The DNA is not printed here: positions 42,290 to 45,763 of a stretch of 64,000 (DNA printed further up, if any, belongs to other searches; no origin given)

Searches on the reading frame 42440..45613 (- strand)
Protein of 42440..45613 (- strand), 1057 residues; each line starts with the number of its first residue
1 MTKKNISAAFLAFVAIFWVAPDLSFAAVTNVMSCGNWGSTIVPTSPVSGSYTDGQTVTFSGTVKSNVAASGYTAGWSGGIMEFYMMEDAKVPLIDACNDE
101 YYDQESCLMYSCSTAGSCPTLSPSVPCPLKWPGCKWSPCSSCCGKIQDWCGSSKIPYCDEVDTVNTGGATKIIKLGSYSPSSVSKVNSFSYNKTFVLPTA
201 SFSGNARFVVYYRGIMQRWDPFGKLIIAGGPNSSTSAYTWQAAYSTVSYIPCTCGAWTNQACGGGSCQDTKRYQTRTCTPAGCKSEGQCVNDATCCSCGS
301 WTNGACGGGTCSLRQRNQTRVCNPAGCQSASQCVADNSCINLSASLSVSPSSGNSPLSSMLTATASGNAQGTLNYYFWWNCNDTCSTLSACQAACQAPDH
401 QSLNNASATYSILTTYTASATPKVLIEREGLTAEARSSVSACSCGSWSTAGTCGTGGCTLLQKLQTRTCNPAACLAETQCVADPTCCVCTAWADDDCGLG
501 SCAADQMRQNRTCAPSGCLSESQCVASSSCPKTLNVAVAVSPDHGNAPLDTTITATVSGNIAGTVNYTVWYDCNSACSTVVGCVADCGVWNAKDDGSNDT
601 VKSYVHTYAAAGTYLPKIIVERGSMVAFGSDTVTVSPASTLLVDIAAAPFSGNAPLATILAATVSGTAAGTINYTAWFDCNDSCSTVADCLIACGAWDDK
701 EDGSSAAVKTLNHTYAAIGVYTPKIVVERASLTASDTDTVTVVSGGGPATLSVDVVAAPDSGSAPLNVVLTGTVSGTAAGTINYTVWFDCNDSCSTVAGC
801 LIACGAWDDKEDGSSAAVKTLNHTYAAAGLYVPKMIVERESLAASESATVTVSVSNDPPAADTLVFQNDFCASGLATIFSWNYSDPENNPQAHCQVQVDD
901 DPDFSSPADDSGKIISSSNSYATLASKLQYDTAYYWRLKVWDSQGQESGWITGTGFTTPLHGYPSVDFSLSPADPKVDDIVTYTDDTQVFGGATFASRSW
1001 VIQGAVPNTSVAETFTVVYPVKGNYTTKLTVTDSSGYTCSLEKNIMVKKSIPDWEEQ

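Call 14: search_protein_families(library=pfam, proteins=[window:42440-45613:-], max_evalue=0.001)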
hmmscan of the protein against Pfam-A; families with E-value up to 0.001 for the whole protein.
window:42440-45613:- (1057 aa): 3 families
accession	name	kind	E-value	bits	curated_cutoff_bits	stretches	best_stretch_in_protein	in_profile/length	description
PF18911.6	PKD_4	-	5.1e-15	55.7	27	1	685-742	27-83/85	PKD domain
PF25788.1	Ig_Rha78A_N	-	3.5e-12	47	27.4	1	878-958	21-101/105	Rha78A-like, N-terminal immunoglobulin domain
PF00801.26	PKD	-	0.00027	21.3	23.5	0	1004-1036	39-70/80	PKD domain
